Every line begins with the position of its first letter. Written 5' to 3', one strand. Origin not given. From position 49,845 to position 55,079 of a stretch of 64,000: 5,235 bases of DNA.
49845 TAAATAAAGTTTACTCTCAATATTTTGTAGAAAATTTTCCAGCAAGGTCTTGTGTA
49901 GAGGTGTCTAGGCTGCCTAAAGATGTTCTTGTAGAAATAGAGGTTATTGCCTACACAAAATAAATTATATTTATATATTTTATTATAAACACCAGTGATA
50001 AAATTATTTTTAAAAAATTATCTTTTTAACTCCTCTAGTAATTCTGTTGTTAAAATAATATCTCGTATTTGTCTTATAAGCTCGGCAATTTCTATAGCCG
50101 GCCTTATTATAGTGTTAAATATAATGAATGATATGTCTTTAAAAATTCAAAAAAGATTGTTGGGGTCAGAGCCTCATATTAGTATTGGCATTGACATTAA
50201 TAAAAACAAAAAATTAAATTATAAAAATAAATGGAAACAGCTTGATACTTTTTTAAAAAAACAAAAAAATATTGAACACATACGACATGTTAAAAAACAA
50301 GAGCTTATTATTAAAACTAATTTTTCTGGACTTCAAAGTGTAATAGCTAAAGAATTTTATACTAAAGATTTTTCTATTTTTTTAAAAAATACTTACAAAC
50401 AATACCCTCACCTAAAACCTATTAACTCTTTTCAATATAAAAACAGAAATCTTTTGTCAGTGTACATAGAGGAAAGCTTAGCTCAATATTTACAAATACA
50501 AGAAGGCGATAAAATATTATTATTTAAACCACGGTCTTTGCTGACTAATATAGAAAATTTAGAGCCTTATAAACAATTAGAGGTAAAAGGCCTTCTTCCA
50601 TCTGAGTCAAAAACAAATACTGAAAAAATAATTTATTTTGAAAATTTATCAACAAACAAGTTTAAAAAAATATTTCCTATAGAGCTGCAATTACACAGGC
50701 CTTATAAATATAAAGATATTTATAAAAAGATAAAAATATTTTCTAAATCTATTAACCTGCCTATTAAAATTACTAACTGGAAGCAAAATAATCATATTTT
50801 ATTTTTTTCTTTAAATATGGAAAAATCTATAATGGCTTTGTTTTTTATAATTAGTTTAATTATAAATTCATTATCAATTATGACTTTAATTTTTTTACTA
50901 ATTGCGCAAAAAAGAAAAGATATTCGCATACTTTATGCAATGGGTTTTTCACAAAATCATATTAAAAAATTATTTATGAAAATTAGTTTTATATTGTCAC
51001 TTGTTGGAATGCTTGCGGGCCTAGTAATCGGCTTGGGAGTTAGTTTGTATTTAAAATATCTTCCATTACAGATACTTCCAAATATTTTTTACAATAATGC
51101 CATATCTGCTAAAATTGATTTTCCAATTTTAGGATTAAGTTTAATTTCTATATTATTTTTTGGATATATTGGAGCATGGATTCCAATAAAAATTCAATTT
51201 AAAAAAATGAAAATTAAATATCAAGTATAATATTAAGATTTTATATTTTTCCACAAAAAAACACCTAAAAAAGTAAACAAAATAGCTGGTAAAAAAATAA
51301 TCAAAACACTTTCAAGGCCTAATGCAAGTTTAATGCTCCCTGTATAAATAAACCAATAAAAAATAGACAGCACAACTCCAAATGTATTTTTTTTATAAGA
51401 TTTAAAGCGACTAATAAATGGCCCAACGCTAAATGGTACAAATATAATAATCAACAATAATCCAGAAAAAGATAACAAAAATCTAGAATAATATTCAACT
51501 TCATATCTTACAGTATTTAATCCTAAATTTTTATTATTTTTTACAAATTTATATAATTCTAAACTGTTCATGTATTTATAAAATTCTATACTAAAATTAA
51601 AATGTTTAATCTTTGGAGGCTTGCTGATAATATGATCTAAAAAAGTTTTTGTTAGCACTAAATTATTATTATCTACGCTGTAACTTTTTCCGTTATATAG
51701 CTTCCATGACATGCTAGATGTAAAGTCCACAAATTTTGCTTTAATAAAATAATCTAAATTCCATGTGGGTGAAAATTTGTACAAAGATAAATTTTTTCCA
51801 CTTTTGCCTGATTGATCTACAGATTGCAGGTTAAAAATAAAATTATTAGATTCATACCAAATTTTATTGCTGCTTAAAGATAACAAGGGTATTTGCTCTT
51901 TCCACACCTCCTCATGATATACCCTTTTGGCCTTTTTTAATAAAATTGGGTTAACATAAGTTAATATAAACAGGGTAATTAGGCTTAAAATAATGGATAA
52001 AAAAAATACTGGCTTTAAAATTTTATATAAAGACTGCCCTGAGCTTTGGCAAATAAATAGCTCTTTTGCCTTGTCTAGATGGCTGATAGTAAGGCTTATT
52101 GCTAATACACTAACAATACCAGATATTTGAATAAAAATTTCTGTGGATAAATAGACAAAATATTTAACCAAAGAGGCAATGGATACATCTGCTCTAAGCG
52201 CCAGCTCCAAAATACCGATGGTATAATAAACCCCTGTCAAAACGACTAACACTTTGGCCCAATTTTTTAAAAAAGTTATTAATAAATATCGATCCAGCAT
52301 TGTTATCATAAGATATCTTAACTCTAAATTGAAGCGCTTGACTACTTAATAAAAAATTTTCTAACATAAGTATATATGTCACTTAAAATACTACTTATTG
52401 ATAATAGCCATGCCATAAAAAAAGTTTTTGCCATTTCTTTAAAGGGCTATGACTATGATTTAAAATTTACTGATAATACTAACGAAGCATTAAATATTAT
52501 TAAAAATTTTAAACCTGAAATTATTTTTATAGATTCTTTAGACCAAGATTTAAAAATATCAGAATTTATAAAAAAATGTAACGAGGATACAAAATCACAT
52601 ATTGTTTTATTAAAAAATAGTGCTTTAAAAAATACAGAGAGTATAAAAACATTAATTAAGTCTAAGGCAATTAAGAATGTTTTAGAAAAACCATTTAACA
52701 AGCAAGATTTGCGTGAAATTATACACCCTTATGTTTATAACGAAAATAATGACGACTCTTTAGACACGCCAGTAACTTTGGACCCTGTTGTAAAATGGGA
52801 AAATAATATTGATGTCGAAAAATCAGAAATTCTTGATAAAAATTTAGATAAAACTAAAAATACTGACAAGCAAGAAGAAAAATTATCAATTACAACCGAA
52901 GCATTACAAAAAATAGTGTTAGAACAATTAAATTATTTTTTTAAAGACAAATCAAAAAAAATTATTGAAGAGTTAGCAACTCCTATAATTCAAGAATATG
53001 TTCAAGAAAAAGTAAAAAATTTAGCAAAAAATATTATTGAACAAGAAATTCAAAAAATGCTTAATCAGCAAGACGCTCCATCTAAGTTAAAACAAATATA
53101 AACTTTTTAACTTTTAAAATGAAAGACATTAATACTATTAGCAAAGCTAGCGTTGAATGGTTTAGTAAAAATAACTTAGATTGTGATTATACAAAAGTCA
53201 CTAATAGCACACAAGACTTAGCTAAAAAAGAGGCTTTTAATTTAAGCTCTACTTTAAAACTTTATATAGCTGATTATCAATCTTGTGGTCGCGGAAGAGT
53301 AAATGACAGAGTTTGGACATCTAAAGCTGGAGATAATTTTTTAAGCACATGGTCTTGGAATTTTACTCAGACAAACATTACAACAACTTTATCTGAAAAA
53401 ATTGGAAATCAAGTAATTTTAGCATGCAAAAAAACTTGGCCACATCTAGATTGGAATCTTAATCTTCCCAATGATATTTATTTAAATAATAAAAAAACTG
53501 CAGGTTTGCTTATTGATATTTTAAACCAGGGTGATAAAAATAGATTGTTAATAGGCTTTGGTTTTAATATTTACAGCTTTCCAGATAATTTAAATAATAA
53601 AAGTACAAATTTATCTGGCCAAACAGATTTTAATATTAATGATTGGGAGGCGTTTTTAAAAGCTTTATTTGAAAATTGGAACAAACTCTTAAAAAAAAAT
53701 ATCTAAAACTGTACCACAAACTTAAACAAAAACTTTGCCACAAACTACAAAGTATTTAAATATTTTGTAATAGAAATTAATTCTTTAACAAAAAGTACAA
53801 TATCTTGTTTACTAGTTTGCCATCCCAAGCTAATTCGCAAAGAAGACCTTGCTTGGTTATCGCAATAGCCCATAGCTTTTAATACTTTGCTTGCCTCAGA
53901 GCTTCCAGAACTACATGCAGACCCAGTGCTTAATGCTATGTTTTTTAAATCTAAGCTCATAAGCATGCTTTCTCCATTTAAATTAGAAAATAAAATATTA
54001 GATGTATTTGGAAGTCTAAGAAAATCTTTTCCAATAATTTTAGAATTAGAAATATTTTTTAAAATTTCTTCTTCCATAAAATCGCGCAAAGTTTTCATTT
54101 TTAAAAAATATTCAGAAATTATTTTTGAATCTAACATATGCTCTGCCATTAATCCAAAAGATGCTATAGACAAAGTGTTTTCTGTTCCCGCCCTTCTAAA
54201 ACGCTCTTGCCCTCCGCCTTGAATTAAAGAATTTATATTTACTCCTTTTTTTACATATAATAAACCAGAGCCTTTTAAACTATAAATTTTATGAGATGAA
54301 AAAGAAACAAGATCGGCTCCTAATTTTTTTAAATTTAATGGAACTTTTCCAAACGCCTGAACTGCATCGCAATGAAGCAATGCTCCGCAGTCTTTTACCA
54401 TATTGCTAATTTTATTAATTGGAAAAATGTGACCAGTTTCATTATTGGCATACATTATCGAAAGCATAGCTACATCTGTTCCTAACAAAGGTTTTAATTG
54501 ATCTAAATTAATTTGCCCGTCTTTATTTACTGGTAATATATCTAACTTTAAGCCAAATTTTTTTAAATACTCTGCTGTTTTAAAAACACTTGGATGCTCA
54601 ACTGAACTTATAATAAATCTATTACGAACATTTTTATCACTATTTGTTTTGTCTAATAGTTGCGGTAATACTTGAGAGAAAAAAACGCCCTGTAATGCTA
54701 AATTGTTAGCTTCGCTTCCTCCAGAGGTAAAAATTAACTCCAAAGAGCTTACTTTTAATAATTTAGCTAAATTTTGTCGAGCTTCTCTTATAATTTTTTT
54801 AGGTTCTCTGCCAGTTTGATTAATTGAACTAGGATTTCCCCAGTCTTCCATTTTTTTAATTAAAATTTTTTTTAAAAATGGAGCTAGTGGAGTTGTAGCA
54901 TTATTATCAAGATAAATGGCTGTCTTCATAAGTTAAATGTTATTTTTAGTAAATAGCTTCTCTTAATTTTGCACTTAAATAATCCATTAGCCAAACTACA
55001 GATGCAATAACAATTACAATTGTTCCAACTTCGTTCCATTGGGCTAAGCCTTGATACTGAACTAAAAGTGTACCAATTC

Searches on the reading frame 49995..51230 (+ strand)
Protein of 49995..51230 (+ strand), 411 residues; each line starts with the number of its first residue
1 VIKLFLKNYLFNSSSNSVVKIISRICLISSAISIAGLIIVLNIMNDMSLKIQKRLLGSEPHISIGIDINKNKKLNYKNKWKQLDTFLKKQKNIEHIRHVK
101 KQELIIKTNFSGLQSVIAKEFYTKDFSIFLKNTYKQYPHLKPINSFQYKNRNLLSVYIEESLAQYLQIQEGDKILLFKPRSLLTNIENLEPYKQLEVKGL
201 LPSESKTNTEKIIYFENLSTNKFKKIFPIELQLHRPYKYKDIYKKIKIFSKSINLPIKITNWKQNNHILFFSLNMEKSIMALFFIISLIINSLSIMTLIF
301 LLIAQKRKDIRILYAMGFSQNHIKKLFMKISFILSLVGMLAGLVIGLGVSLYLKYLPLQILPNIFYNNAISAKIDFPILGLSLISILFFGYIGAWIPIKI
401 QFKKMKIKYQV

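Call 48: search_protein_families(library=pfam, proteins=[window:49995-51230:+], max_evalue=0.001)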
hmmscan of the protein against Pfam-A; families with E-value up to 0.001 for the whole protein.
window:49995-51230:+ (411 aa): 1 family
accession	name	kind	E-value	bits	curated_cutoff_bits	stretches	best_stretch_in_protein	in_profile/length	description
PF02687.27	FtsX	-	7.8e-13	49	25.5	1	282-403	2-117/120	FtsX-like permease C-terminal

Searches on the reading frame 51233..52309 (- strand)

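Call 48: search_protein_families(library=pfam, proteins=[window:51233-52309:-], max_evalue=0.001)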
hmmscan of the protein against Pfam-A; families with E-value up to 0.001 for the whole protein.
window:51233-52309:- (358 aa): 1 family
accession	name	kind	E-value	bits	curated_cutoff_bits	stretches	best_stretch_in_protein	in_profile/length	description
PF03739.19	LptF_LptG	-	2.6e-48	165.3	27.9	1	7-354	1-352/353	Lipopolysaccharide export system permease LptF/LptG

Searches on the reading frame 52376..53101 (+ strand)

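Call 48: search_protein_families(library=pfam, proteins=[window:52376-53101:+], max_evalue=0.001)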
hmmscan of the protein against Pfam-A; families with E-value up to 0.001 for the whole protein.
window:52376-53101:+ (241 aa): 1 family
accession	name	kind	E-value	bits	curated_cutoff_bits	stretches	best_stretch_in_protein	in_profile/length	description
PF00072.30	Response_reg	-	1.5e-06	28.8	30.2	1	5-116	1-110/111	Response regulator receiver domain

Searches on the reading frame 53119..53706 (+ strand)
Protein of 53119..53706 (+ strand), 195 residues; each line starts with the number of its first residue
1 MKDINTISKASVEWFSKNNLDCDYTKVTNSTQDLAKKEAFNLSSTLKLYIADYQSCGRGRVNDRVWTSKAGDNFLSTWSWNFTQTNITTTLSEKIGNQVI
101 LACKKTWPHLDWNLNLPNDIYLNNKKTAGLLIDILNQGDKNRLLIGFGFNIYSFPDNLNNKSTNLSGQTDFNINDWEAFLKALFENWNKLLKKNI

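Call 48: search_protein_families(library=pfam, proteins=[window:53119-53706:+], max_evalue=0.001)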
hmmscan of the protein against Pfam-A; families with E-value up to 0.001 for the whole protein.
window:53119-53706:+ (195 aa): 1 family
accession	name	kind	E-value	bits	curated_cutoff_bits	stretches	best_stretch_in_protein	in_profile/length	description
PF03099.24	BPL_LplA_LipB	-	2.1e-08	34.6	21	1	25-150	2-133/133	Biotin/lipoate A/B protein ligase family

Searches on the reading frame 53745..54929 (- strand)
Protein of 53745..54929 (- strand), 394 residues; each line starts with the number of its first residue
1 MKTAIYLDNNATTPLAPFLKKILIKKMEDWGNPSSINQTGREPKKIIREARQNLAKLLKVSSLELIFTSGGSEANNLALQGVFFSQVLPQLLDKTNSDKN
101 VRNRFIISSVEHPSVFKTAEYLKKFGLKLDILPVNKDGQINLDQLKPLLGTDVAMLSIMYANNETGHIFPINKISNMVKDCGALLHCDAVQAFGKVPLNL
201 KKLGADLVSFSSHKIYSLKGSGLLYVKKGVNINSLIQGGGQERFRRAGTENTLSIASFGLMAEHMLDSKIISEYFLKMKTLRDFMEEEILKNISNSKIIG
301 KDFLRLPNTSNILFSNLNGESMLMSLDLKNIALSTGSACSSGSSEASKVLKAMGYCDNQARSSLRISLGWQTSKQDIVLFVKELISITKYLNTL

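Call 48: search_protein_families(library=pfam, proteins=[window:53745-54929:-], max_evalue=0.001)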
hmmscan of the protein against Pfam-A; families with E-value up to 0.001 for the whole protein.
window:53745-54929:- (394 aa): 1 family
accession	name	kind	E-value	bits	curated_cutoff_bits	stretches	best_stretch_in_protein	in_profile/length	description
PF00266.25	Aminotran_5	-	4.4e-62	210.6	21.5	1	5-378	1-369/371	Aminotransferase class-V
